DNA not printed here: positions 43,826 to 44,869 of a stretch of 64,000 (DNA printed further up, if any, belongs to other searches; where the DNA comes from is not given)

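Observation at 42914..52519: Three paralogs of a protein family I cannot place, embedded in a stress-gene neighbourhood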

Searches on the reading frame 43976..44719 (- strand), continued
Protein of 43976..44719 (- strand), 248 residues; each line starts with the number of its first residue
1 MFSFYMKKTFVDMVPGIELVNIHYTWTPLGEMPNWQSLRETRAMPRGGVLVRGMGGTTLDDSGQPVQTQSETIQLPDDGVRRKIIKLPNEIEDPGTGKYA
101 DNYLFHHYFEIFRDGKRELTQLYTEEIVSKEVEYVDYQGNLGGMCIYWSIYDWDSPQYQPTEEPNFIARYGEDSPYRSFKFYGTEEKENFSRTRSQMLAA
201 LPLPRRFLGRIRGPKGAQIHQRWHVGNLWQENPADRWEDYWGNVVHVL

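Call 40: find_related_loci(query=A2, collection=genome_contigs, flank=10000)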
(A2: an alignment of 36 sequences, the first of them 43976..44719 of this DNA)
Query A2 (248 aa) in genome_contigs; peptide patterns used: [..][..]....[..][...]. (x = any residue, [..] = any of these).
105 stretches matched a pattern; 48 encode a relative of the query (tblastn E <= 1e-3); 45 distinct loci.
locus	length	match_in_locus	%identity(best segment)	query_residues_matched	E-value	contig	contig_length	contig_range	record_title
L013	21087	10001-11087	81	1-248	5e-142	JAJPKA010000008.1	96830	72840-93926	MAG: Proteobacteria bacterium isolate Centralia_MAG_59 k107_15971806, whole genome shotgun sequence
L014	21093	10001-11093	79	1-248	6e-142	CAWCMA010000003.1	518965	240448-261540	MAG: uncultured delta proteobacterium isolate MFD05502.bin.1.141 genome assembly, contig: contig_31094, whole genome sho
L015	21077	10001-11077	79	1-248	5e-141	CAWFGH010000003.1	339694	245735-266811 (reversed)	MAG: uncultured delta proteobacterium isolate MFD00731.bin.2.203 genome assembly, contig: contig_19923, whole genome sho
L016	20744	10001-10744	79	1-248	2e-140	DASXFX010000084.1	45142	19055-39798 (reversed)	MAG TPA_asm: Candidatus Binataceae bacterium isolate SMAG_U5149 k141_296946, whole genome shotgun sequence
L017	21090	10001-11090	78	1-248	2e-140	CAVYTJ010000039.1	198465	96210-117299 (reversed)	MAG: uncultured delta proteobacterium isolate MFD06092.bin.1.266 genome assembly, contig: contig_90546, whole genome sho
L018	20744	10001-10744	78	1-248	5e-140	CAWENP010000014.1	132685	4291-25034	MAG: uncultured delta proteobacterium isolate MFD02248.bin.1.176 genome assembly, contig: contig_52871, whole genome sho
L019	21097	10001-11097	78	1-248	4e-140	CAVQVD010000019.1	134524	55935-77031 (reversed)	MAG: uncultured delta proteobacterium isolate MFD10064.bin.1.75 genome assembly, contig: contig_48100, whole genome shot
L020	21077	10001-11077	79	1-248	8e-140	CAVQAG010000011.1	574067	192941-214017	MAG: uncultured delta proteobacterium isolate MFD09286.bin.2.82 genome assembly, contig: contig_44811, whole genome shot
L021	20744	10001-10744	78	1-248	2e-138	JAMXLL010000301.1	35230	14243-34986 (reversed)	MAG: Candidatus Binataceae bacterium isolate Bin.006_Pasture k127_8020908, whole genome shotgun sequence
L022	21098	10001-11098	77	1-248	9e-135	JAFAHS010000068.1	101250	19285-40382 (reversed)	MAG: Deltaproteobacteria bacterium isolate CP_BE_BS_27 BE_BS_k147_5442294, whole genome shotgun sequence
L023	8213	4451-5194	75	2-248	2e-134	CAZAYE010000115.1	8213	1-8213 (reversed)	MAG TPA_asm: uncultured Enterobacteriaceae bacterium isolate binchicken_co21_381 genome assembly, contig: NODE_8481_leng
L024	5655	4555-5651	75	2-248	7e-134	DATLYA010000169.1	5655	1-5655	MAG TPA_asm: Candidatus Methylomirabilota bacterium isolate SMAG_U13260 k141_442760, whole genome shotgun sequence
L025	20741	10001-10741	75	2-248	2e-133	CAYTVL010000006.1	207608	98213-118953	MAG TPA_asm: uncultured Enterobacteriaceae bacterium isolate binchicken_co185_232 genome assembly, contig: NODE_66_lengt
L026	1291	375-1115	74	2-248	2e-143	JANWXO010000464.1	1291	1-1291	MAG: Candidatus Binatia bacterium isolate SKYG48 NODE_464_length_1291_cov_2.308896, whole genome shotgun sequence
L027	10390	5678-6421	75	2-248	2e-130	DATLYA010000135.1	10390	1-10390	MAG TPA_asm: Candidatus Methylomirabilota bacterium isolate SMAG_U13260 k141_445586, whole genome shotgun sequence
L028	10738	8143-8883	72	2-248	2e-128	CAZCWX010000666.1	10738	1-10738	MAG TPA_asm: uncultured Enterobacteriaceae bacterium isolate binchicken_co31_407 genome assembly, contig: k141_3932102,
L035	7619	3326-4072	69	1-248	1e-122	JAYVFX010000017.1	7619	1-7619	MAG: Deltaproteobacteria bacterium isolate GL45_Down_concoct_107 GL45_Down_concoct_107_16, whole genome shotgun sequence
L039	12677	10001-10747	69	1-248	5e-121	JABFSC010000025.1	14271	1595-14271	MAG: Deltaproteobacteria bacterium isolate S-RSF-IL-11 seq_981, whole genome shotgun sequence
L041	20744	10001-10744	67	1-248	5e-119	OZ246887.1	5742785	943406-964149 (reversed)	MAG: Candidatus Binatia bacterium isolate b8ec8574-1247-4dd4-b016-8701380be1a0 genome assembly, chromosome: 1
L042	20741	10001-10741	66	2-248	4e-118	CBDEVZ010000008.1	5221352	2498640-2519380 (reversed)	MAG: uncultured Candidatus Binatia bacterium isolate 77b99e23-3f9f-49a3-a4d3-93b2c3db3d2d genome assembly, contig: conti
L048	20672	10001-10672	46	3-228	6e-67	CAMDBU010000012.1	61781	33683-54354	MAG: Syntrophobacter sp. SbD2 isolate MaH-04nov19-76 genome assembly, contig: MaH-04nov19-C897, whole genome shotgun seq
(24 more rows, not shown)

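Call 43: search_protein_families(library=pfam, proteins=[L039:7320-8639:+, L017:11168-12214:+, L042:13903-15624:+, L048:7515-9512:-, L028:4304-4858:+, L041:11762-12085:+, L017:13618-14838:+, L042:12438-13937:+, L042:15638-16858:+, L035:5492-6595:+], max_evalue=0.01)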
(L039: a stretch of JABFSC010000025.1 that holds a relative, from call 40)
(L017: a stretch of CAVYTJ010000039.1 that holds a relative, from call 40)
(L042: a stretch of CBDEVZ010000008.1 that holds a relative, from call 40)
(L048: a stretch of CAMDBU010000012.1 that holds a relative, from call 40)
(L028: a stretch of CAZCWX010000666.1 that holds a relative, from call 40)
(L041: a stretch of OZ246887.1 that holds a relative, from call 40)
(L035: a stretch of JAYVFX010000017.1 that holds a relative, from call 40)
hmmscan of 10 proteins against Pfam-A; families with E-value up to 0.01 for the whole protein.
L039:7320-8639:+ (440 aa): 3 families
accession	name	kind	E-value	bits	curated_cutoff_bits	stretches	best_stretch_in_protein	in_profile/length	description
PF14701.12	hDGE_amylase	-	2.5e-17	63.6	27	1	26-126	13-115/439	Glycogen debranching enzyme, glucanotransferase domain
PF00128.31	Alpha-amylase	-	3.7e-09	36.8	22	1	40-118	24-101/446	Alpha amylase, catalytic domain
PF14871.12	GHL6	-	0.0029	18.2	35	1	94-139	49-89/132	Hypothetical glycosyl hydrolase 6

L017:11168-12214:+ (349 aa): 3 families
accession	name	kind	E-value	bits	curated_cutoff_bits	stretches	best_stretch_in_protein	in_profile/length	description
PF04909.20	Amidohydro_2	-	2.6e-25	90.2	26.4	1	119-343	46-289/289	Amidohydrolase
PF16760.10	CBM53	-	0.0056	17.4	27.6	0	25-48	3-25/57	Starch/carbohydrate-binding module (family 53)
PF01026.27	TatD_DNase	-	0.008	16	27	0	177-342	91-253/253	TatD related DNase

L042:13903-15624:+ (574 aa): 2 families
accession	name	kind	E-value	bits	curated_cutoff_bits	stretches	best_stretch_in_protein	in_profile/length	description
PF03065.20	Glyco_hydro_57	-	7.7e-30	104.6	21.2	1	24-440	1-291/291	Glycosyl hydrolase family 57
PF09210.16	BE_C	-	3e-18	66.5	25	1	479-570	14-98/101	1,4-alpha-glucan branching enzyme, C-terminal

L048:7515-9512:- (666 aa): 5 families
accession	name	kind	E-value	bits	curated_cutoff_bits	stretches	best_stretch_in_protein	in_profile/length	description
PF02806.24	Alpha-amylase_C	-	4.6e-26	91.4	21.2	1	551-649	1-94/95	Alpha amylase, C-terminal all-beta domain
PF02922.24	CBM_48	-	1.2e-17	64.4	22.4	1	45-128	2-83/83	Carbohydrate-binding module 48 (Isoamylase N-terminal domain)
PF00128.31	Alpha-amylase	-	1.5e-15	57.8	22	2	199-268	26-94/446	Alpha amylase, catalytic domain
PF22019.2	GlgB_N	-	0.00046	20.7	27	1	27-117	2-85/94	alpha-1,4-glucan branching enzyme GlgB, N-terminal domain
PF02324.22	Glyco_hydro_70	-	0.0052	15.4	24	1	235-265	661-691/831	Glycosyl hydrolase family 70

L028:4304-4858:+ (185 aa): 1 family
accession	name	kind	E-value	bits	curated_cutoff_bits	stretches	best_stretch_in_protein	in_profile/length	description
PF02915.23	Rubrerythrin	-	0.004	18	22.8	0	21-74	2-56/137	Rubrerythrin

L041:11762-12085:+ (108 aa): 0 families

L017:13618-14838:+ (407 aa): 5 families
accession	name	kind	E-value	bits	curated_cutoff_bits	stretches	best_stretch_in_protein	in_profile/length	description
PF00756.26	Esterase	-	9.1e-31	108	22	1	178-384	1-248/251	Putative esterase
PF16561.11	AMPK1_CBM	-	9.9e-11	42.1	26.8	1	68-148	4-76/85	Glycogen recognition site of AMP-activated protein kinase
PF02922.24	CBM_48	-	1.2e-05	26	22.4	1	65-131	11-80/83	Carbohydrate-binding module 48 (Isoamylase N-terminal domain)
PF11806.14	Enterochelin_N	-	0.00041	21.5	27.1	1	67-123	2-63/120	Enterochelin esterase, N-terminal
PF00561.26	Abhydrolase_1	-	0.0032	17.6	25.8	1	271-340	62-134/245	alpha/beta hydrolase fold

L042:12438-13937:+ (500 aa): 6 families
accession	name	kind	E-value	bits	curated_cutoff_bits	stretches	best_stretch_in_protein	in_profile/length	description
PF08323.17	Glyco_transf_5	-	3.9e-81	272.7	22.7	1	6-251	1-238/239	Starch synthase catalytic domain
PF00534.26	Glycos_transf_1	-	8.2e-17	61.7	26.4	1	308-453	15-157/172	Glycosyl transferases group 1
PF13692.12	Glyco_trans_1_4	-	6.7e-12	46.3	27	1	309-452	2-140/142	Glycosyl transferases group 1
PF13579.12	Glyco_trans_4_4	-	2.8e-07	31.4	29.7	1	22-237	2-142/158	Glycosyl transferase 4-like domain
PF13439.12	Glyco_transf_4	-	2.3e-05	24.9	28.5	1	115-237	49-148/170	Glycosyltransferase Family 4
PF20706.3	GT4-conflict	-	6.2e-05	22.6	26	1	313-480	202-383/385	Family 4 Glycosyltransferase in conflict systems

L042:15638-16858:+ (407 aa): 6 families
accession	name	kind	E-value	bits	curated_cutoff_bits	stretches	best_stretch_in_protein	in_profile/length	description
PF00483.29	NTP_transferase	-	9e-64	215.8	21.2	1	8-279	2-243/245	Nucleotidyl transferase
PF24894.1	Hexapep_GlmU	-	1.4e-20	73.8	23.3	1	309-398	14-103/104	GlmU-like, C-terminal hexapeptide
PF25084.1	LbH_EIF2B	-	9.8e-10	38.8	54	1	312-381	20-90/105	EIF2B subunit epsilon LbH domain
PF25247.1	LbH_GLGC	-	4.9e-09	36.7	27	1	302-351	4-53/135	GLGC left-handed parallel beta-helix domain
PF00132.30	Hexapep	-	1.7e-05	24.7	27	1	330-363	2-36/36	Bacterial transferase hexapeptide (six repeats)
PF12804.13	NTP_transf_3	-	0.00038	21.1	27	1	8-143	1-110/160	MobA-like NTP transferase domain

L035:5492-6595:+ (368 aa): 1 family
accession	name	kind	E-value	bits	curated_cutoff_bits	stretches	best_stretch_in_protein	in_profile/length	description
PF00248.27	Aldo_ket_red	-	6.9e-60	203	24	1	115-365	22-288/291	Aldo/keto reductase family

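Call 44: search_protein_families(library=ncbifam, proteins=[L039:7320-8639:+, L017:11168-12214:+, L042:13903-15624:+, L048:7515-9512:-, L028:4304-4858:+, L041:11762-12085:+, L017:13618-14838:+, L042:12438-13937:+, L042:15638-16858:+], max_evalue=0.001)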
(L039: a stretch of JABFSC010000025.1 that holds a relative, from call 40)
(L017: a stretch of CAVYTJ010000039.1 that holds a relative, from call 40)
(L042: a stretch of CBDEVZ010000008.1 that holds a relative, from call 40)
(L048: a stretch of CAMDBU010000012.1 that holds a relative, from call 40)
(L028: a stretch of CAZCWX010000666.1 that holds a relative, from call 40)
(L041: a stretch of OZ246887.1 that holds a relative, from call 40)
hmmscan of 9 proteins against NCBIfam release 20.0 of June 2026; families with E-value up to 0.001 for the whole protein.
L039:7320-8639:+ (440 aa): 11 families
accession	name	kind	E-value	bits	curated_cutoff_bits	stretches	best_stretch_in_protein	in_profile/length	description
NF041090.1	Cyc-maltodext_AglB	equivalog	3.8e-16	58.9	540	1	40-405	70-423/470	cyclomaltodextrinase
NF041321.1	Alpha-amyl_MalA_Halo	equivalog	8.1e-14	50.9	875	1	89-219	330-455/666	alpha-amylase MalA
TIGR01531.1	glyc_debranch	equivalog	2.9e-12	44.7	1399.55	1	30-126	125-218/1443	glycogen debranching enzyme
NF008051.0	PRK10785.1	equivalog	1.6e-09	36.5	568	1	44-124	188-261/607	maltodextrin glucosidase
TIGR02456.1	treS_nterm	equivalog_domain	1.9e-08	33.3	678.35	1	34-121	27-108/539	maltose alpha-D-glucosyltransferase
NF051899.1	BetGalacBglAAgro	equivalog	6.4e-08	31.4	900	1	36-122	29-109/537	beta-galactosidase BglA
TIGR02403.1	trehalose_treC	equivalog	1.3e-07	30.7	799.05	1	40-131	32-110/544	alpha,alpha-phosphotrehalase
NF008183.0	PRK10933.1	subfamily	2.6e-05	23.1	535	1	38-129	36-114/551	alpha,alpha-phosphotrehalase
NF007051.0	PRK09505.1-1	equivalog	0.00014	20.1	864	0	61-116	272-328/686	alpha-amylase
NF006970.0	PRK09441.1-3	equivalog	0.00026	19.8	516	0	90-219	118-257/466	alpha-amylase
NF007059.0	PRK09505.2-4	equivalog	0.0006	18.2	865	0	67-116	270-318/683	alpha-amylase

L017:11168-12214:+ (349 aa): 0 families

L042:13903-15624:+ (574 aa): 2 families
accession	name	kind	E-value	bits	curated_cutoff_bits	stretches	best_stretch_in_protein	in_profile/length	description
NF041566.1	branchenz_Thermus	equivalog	7.4e-130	434.1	920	1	23-551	3-512/527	1,4-alpha-glucan branching protein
NF041133.1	branch_enz_Thcocales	equivalog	1.8e-117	393.2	1000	1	23-547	3-509/553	1,4-alpha-glucan branching protein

L048:7515-9512:- (666 aa): 21 families
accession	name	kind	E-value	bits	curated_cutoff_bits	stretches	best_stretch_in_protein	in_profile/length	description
NF003811.1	PRK05402.1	equivalog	2.9e-285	947.7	741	1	29-648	2-618/619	1,4-alpha-glucan branching protein GlgB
NF008967.0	PRK12313.1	equivalog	3.2e-276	917.7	577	1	25-650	7-628/633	1,4-alpha-glucan branching protein GlgB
TIGR01515.1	branching_enzym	equivalog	7.7e-267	886.8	463.95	1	29-647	1-606/607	1,4-alpha-glucan branching enzyme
NF009221.0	PRK12568.1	equivalog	1.2e-239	797.3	1270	1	38-647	135-741/745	1,4-alpha-glucan branching enzyme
NF011293.0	PRK14705.1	equivalog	6.6e-236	785.8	2376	1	28-649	606-1222/1224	1,4-alpha-glucan branching enzyme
NF011294.0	PRK14706.1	equivalog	7.9e-210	698.4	1284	1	42-649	27-624/642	1,4-alpha-glucan branching enzyme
TIGR02402.1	trehalose_TreZ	equivalog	3.9e-40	137.7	538.8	1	59-336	2-251/545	malto-oligosyltrehalose trehalohydrolase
TIGR02100.1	glgX_debranch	equivalog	1.2e-21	76.5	640.9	1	139-333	133-344/688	glycogen debranching protein GlgX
TIGR02104.1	pulA_typeI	equivalog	5.2e-18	64.4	504.5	1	57-331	20-320/605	type I pullulanase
NF002983.0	PRK03705.1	equivalog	1.7e-14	52.9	901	1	137-334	127-340/658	glycogen debranching protein GlgX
NF041321.1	Alpha-amyl_MalA_Halo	equivalog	2.2e-14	52.8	875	2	480-587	536-630/666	alpha-amylase MalA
TIGR02456.1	treS_nterm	equivalog_domain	3e-09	36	678.35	1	193-269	30-104/539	maltose alpha-D-glucosyltransferase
TIGR02401.1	trehalose_TreY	equivalog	5.8e-07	28.1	498.65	1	194-267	18-91/838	malto-oligosyltrehalose synthase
NF041090.1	Cyc-maltodext_AglB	equivalog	7.9e-07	28.2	540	1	199-270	72-141/470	cyclomaltodextrinase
NF011087.0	PRK14511.1-5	equivalog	1e-06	26.8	1556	1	185-267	21-102/996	malto-oligosyltrehalose synthase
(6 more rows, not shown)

L028:4304-4858:+ (185 aa): 0 families

L041:11762-12085:+ (108 aa): 0 families

L017:13618-14838:+ (407 aa): 4 families
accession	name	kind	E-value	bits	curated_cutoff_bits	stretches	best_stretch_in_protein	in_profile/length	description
NF007758.0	PRK10439.1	equivalog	1.8e-30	106.3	222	1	131-389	145-412/418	enterochelin esterase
NF041944.1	Xylase_Ferestase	equivalog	2.1e-19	69.2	1200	1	120-385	420-690/694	bifunctional endo-1,4-beta-xylanase/feruloyl esterase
NF058612.1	GTNG0744Estse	equivalog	1.4e-15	57.9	450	1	168-381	5-233/242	GTNG_0744 family esterase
NF003811.1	PRK05402.1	equivalog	0.00022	19.9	741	1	64-125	28-86/619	1,4-alpha-glucan branching protein GlgB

L042:12438-13937:+ (500 aa): 21 families
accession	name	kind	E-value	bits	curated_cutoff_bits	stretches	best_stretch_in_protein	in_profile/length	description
TIGR02095.1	glgA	subfamily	1.8e-168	561.1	328.45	1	6-489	2-477/477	glycogen/starch synthase, ADP-glucose type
NF001899.0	PRK00654.1-2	equivalog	8.3e-158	525.7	459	1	6-491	2-477/478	glycogen synthase GlgA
NF001903.0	PRK00654.2-2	equivalog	1.1e-156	522.3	616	1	5-489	1-478/482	glycogen synthase GlgA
NF001898.0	PRK00654.1-1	equivalog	6.8e-147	489.9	603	1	5-490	1-476/477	glycogen synthase GlgA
NF010699.0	PRK14099.1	equivalog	5.5e-135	450.6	762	1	4-494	3-484/485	glycogen synthase GlgA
NF001900.0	PRK00654.1-3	equivalog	4.8e-128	427.6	509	1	5-494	1-459/481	glycogen synthase GlgA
NF001901.0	PRK00654.1-5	equivalog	8.6e-124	413.7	649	1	5-495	24-497/502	glycogen synthase GlgA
NF001905.0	PRK00654.2-4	subfamily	3.2e-111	372.3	560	1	6-489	2-486/489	glycogen synthase GlgA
NF010698.0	PRK14098.1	equivalog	1.7e-105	353.5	754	1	5-490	6-487/489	starch synthase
NF001906.0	PRK00654.2-5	equivalog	3.6e-104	349.4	870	1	4-488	5-482/485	glycogen synthase GlgA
NF001902.0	PRK00654.2-1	equivalog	5.1e-96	322.1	845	1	7-489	3-489/492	glycogen synthase GlgA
NF001904.0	PRK00654.2-3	equivalog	4.8e-65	220.1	577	1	6-489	2-474/475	glycogen synthase GlgA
TIGR02149.1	glgA_Coryne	subfamily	1.9e-09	37.1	302.4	1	294-490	192-391/391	glycogen synthase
NF046085.1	XrtY_assoc_Gly1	equivalog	5.1e-09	35.5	400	1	314-490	215-385/387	XrtY-associated glycosyltransferase XYAG1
NF038295.1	EPS_HpsP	equivalog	1.9e-07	30.4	550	1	305-490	204-388/388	hormogonium polysaccharide biosynthesis glycosyltransferase HpsP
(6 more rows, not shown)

L042:15638-16858:+ (407 aa): 25 families
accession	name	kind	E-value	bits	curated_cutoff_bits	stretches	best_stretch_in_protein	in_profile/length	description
NF002023.0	PRK00844.1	subfamily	3.3e-162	540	458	1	4-403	5-406/408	glucose-1-phosphate adenylyltransferase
NF001947.0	PRK00725.1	subfamily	9e-133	443.1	470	1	7-401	18-416/426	glucose-1-phosphate adenylyltransferase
TIGR02091.1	glgC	equivalog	7.2e-130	433.3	424.9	1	7-379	2-363/364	glucose-1-phosphate adenylyltransferase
NF003670.0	PRK05293.1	equivalog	1.9e-99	333.2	470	1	5-382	4-362/382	glucose-1-phosphate adenylyltransferase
NF002772.0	PRK02862.1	equivalog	2.7e-87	293.3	537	1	5-351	3-346/429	glucose-1-phosphate adenylyltransferase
TIGR02092.1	glgD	equivalog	3.4e-47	161.3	236.6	1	8-373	5-349/370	glucose-1-phosphate adenylyltransferase subunit GlgD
NF052502.1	man1P_GTase_Rv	exception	1.8e-29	102.8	440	1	9-376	4-328/352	mannose-1-phosphate guanylyltransferase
TIGR03992.1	Arch_glmU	subfamily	4.5e-21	75.2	292.1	1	9-211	4-174/393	bifunctional sugar-1-phosphate nucleotidylyltransferase/acetyltransferase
TIGR01208.1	rmlA_long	equivalog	2.4e-20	72.7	320.25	1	8-207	2-176/353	glucose-1-phosphate thymidylyltransferase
NF041313.1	UDPGP_AglF_Halo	equivalog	2.8e-15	56.4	400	1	8-187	3-163/234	UTP--glucose-1-phosphate uridylyltransferase AglF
TIGR01207.1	rmlA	equivalog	5.5e-13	48.7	360.65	1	8-207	2-177/286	glucose-1-phosphate thymidylyltransferase RfbA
NF041173.1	Sug_nt_acttase_Thmprot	equivalog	7.8e-12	44.8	600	1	9-187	4-157/405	bifunctional sugar-1-phosphate nucleotidylyltransferase/acetyltransferase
NF012024.0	PRK15480.1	equivalog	1.1e-11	44.5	588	1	8-209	6-183/292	glucose-1-phosphate thymidylyltransferase RfbA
TIGR01099.1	galU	equivalog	6.6e-10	39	326.8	1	10-211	6-212/261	UTP--glucose-1-phosphate uridylyltransferase GalU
TIGR02623.1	G1P_cyt_trans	equivalog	1.7e-08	34.2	300.25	1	9-185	4-179/255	glucose-1-phosphate cytidylyltransferase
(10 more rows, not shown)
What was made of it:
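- GlgA, GlgB and GlgC score above NCBIfam cut-offs (call 44).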

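Call 70: search_solved_structures(query=L017:11168-12214:+, max_evalue=0.001)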
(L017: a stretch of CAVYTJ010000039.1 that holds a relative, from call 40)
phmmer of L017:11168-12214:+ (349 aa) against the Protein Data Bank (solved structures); distinct sequences matched with E-value up to 0.001: 1.
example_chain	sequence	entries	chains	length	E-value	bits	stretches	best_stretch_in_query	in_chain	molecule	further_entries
3cjp_A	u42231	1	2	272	0.00014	24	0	197-348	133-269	Predicted amidohydrolase, dihydroorotase family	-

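Call 71: search_solved_structures(query=L039:7320-8639:+, max_evalue=0.00001)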
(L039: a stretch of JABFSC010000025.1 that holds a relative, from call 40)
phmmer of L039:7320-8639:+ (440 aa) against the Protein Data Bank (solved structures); distinct sequences matched with E-value up to 0.00001: 42.
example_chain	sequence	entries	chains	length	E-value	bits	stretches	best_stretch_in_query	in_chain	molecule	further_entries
3dhu_A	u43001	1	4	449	1.3e-23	86.5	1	31-238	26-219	Alpha-amylase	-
4gkl_A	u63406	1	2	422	9.5e-19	70.5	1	40-319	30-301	Alpha-amylase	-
1gju_A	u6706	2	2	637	1e-14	57.2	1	160-317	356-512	MALTODEXTRIN GLYCOSYLTRANSFERASE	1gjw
1ea9_C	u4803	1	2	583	4.8e-13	51.6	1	31-388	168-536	CYCLOMALTODEXTRINASE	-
2z1k_A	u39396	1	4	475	2.5e-11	46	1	46-218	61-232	(Neo)pullulanase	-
1jf6_A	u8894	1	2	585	1.1e-10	43.9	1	53-357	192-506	ALPHA AMYLASE II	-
1wzl_A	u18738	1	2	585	1.3e-10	43.7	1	53-357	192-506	Alpha-amylase II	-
1wzm_A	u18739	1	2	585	1.3e-10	43.6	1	53-357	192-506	Alpha-amylase II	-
5vsj_A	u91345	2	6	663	1.4e-10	43.6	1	93-395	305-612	Alpha-1,4-glucan:maltose-1-phosphate maltosyltransferase 1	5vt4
1bvz_A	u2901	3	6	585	1.4e-10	43.6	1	53-357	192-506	PROTEIN (ALPHA-AMYLASE II) | ALPHA-AMYLASE II | Neopullulanase 2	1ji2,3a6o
3zss_A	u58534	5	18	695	1.4e-10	43.5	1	93-395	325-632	PUTATIVE GLUCANOHYDROLASE PEP1A | PUTATIVE GLUCANOHYDROLASE PEP1A GLGE ISOFORM 1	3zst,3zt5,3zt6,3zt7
4u2y_A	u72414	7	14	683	1.5e-10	43.5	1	93-395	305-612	Alpha-1,4-glucan:maltose-1-phosphate maltosyltransferase 1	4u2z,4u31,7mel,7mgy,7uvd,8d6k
1g1y_A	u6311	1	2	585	3.2e-10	42.3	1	53-357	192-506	ALPHA-AMYLASE II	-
1jf5_A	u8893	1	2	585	3.6e-10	42.2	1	53-357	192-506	ALPHA AMYLASE II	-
5cgm_A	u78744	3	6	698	4.8e-10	41.8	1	94-269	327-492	Alpha-1,4-glucan:maltose-1-phosphate maltosyltransferase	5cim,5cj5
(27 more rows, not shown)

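Call 74: find_encoding_contigs(protein=P0266, flank=6000, max_places=2)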
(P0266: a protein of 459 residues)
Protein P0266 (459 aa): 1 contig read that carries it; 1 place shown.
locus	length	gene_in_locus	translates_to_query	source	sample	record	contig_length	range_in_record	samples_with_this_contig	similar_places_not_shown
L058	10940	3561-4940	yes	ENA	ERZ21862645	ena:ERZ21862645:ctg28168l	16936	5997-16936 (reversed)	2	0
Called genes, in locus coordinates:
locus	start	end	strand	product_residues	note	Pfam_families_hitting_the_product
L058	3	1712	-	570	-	?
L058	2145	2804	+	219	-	-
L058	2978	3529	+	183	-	-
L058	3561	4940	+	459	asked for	PF00756:Esterase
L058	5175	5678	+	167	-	-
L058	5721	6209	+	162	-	-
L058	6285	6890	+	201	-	-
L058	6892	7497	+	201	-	-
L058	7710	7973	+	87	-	-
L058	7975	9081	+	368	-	PF00128:Alpha-amylase, PF14701:hDGE_amylase (weak), PF00128:Alpha-amylase, PF16657:Malt_amylase_C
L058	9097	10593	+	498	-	PF07690:MFS_1, PF13347:MFS_2, PF07690:MFS_1 (weak)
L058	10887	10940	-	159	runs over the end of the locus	PF13646:HEAT_2 (weak)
